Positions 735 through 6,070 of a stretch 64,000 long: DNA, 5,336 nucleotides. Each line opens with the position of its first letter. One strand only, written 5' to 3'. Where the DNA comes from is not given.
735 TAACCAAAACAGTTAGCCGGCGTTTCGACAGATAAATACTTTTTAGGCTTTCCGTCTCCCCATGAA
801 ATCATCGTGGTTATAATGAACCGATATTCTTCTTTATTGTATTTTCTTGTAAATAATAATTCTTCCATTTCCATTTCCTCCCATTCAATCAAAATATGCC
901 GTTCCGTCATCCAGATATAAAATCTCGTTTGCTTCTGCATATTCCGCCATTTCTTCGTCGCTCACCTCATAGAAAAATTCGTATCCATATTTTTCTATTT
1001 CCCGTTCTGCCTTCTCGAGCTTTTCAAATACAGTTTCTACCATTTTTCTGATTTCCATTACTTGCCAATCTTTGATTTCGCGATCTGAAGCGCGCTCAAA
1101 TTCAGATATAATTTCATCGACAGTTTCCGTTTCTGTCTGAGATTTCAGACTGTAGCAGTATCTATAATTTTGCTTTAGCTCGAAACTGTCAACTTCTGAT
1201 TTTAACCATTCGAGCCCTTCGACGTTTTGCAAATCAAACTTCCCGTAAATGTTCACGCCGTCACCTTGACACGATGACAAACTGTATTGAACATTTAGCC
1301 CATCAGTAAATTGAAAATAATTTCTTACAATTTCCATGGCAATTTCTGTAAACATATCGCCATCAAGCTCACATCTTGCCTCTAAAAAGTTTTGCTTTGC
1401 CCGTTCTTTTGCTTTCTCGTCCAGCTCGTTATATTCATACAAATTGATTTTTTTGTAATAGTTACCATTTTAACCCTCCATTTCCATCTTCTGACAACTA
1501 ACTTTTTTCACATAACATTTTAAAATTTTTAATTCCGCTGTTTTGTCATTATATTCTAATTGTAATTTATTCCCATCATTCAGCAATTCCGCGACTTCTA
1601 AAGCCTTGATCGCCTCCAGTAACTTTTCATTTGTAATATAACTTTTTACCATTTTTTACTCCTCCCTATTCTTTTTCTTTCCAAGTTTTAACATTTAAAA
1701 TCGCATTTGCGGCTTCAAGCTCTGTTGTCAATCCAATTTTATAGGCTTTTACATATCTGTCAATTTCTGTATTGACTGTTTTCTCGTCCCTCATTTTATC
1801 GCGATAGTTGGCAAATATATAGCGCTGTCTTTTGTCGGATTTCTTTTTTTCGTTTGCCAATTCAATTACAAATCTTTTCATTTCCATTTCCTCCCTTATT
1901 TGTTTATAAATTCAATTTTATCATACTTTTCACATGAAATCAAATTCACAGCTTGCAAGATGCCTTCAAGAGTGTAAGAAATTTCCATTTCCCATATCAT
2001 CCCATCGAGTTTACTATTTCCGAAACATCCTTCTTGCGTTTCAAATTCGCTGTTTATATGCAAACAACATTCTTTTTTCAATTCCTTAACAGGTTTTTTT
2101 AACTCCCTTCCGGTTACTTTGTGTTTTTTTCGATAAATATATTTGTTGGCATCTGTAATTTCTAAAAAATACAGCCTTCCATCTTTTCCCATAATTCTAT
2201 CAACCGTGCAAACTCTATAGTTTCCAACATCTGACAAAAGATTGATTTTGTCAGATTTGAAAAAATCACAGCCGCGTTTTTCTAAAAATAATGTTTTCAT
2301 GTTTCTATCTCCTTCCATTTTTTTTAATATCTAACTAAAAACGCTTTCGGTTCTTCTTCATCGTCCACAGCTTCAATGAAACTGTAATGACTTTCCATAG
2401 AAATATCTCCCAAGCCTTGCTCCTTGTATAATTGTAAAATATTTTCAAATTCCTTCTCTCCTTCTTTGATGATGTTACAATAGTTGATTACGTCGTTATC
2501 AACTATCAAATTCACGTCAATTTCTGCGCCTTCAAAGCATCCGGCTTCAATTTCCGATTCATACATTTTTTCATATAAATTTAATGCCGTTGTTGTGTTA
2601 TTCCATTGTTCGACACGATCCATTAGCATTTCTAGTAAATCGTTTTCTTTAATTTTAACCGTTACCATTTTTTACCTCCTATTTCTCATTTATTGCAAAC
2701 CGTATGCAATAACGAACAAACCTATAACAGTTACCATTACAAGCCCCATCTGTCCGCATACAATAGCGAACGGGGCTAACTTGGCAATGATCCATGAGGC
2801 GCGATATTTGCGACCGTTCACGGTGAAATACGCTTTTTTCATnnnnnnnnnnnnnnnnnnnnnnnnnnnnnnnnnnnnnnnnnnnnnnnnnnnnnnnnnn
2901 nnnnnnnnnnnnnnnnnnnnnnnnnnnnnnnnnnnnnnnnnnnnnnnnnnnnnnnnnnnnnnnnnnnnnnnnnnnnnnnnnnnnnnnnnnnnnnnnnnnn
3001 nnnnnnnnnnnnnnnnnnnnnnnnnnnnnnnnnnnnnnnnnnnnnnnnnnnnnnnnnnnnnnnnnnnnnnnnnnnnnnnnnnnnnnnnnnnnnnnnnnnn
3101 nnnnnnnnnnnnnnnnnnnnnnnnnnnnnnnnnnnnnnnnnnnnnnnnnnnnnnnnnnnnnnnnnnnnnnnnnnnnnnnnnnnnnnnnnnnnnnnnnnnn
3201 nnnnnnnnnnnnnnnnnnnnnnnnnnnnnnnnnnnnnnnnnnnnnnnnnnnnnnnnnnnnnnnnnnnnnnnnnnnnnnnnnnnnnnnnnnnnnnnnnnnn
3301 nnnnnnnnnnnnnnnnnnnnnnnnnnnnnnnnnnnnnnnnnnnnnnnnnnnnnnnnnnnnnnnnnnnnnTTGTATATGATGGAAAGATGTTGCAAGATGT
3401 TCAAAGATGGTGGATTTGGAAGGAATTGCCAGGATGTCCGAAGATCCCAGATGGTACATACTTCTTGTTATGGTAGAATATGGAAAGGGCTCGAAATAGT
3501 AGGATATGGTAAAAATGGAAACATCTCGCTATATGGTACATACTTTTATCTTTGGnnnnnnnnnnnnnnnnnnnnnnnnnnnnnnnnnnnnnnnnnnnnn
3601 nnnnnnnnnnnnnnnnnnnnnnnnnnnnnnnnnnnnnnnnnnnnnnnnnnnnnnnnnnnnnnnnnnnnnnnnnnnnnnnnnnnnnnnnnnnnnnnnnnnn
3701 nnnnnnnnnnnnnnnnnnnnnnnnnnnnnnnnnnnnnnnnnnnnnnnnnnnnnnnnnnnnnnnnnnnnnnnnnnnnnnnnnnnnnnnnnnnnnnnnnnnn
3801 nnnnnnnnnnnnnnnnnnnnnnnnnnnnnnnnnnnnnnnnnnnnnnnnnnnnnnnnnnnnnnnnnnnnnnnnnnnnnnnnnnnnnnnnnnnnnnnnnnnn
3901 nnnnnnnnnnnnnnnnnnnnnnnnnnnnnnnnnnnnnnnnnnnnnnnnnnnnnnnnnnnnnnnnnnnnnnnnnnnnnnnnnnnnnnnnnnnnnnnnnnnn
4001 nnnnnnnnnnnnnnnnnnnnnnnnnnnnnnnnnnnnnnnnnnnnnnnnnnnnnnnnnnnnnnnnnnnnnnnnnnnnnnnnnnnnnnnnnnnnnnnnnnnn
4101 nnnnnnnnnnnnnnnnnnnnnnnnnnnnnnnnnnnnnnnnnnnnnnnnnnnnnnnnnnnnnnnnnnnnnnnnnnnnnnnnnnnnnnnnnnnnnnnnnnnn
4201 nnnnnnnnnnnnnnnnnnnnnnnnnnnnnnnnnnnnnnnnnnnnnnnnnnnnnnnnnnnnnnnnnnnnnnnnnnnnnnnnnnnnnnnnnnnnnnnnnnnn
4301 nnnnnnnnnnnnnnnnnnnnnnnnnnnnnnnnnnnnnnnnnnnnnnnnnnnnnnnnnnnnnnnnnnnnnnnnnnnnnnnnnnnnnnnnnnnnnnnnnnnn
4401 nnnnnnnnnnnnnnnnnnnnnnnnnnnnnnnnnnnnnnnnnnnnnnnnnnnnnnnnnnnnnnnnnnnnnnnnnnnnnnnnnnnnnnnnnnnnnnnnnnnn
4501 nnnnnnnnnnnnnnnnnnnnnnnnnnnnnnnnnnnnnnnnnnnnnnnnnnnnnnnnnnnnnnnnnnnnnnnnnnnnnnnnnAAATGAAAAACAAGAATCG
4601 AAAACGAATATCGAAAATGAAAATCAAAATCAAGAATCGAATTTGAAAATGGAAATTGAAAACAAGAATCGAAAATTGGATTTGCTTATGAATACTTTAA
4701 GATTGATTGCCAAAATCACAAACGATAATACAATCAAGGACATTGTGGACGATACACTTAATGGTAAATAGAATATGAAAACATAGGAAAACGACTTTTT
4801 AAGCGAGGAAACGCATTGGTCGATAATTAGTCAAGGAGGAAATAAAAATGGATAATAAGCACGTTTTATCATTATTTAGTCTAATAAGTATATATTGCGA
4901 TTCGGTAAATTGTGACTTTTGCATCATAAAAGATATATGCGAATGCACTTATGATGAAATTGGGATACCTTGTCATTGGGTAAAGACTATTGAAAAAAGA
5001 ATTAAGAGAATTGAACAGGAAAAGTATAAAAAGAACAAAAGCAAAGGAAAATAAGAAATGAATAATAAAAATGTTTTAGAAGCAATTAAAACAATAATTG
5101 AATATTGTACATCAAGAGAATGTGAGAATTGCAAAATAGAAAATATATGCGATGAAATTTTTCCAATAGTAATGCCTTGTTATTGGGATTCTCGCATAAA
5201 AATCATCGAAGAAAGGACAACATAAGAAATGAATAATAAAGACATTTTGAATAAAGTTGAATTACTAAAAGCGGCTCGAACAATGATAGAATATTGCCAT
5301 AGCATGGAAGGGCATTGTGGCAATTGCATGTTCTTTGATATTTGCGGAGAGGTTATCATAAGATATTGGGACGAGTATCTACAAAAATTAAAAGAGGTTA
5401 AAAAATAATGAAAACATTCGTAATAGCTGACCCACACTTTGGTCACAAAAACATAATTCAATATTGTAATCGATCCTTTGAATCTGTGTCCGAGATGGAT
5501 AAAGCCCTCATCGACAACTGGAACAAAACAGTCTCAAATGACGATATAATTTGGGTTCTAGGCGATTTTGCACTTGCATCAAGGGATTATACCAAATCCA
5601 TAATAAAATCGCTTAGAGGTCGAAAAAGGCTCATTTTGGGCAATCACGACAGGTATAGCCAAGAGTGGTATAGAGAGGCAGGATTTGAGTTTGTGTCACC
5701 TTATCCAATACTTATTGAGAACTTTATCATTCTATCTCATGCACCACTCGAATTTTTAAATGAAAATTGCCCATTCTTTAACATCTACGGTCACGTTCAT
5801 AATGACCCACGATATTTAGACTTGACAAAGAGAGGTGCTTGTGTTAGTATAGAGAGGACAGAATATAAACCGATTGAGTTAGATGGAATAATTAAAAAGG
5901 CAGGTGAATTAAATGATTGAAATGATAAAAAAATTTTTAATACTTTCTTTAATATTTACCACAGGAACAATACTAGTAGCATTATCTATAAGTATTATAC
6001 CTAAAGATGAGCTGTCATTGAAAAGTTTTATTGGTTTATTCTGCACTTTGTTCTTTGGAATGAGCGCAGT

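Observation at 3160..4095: A ~900-bp gene-free, C-poor, TGG/GGA-saturated control region between divergent operons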

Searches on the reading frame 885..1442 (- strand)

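Call 39: search_protein_families(library=pfam, proteins=[window:885-1442:-], max_evalue=0.01)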
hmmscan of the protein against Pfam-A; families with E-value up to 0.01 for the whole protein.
window:885-1442:- (185 aa): 1 family
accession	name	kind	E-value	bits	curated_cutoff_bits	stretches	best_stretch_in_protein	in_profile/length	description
PF25100.1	DUF7809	-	0.0061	17.3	27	0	77-146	57-127/160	Domain of unknown function (DUF7809)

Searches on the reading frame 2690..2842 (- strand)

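Call 39: search_protein_families(library=pfam, proteins=[window:2690-2842:-], max_evalue=0.01)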
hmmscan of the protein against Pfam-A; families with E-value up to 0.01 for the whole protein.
window:2690-2842:- (50 aa): 1 family
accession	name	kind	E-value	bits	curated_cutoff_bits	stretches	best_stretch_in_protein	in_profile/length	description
PF02529.20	PetG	-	6.8e-05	23.1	23.7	1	32-47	11-26/36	Cytochrome B6-F complex subunit 5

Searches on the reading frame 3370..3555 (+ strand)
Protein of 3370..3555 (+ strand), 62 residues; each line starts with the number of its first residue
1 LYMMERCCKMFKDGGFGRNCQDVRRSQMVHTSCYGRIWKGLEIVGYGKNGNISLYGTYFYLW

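Call 89: search_protein_families(library=pfam, proteins=[window:3370-3555:+], max_evalue=1)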
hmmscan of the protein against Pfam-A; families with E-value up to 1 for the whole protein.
window:3370-3555:+ (62 aa): 0 families

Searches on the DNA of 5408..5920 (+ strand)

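Call 81: search_rna_families(source=L018, start=2500, end=3470, threshold=evalue, max_evalue=5)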
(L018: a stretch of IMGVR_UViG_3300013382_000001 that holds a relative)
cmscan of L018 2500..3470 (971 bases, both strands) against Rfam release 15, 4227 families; matches with E-value up to 5: 4.
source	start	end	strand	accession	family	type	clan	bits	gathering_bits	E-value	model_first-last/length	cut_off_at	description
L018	3319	3378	-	RF01186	SNORD127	Gene; snRNA; snoRNA; CD-box;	-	28.4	45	0.036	1-86/86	no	Small nucleolar RNA SNORD127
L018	2879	2941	+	RF01489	sbrA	Gene; sRNA;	-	23.5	45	0.03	1-71/71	no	Listeria sRNA sbrA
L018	3161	3236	+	RF02544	mt-tmRNA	Gene;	CL00001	21.5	65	0.69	1-77/77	no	Mitochondrion-encoded tmRNA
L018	3104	3164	+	RF00788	mir-287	Gene; miRNA;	-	18.8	80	0.49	1-73/73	no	mir-287 microRNA precursor family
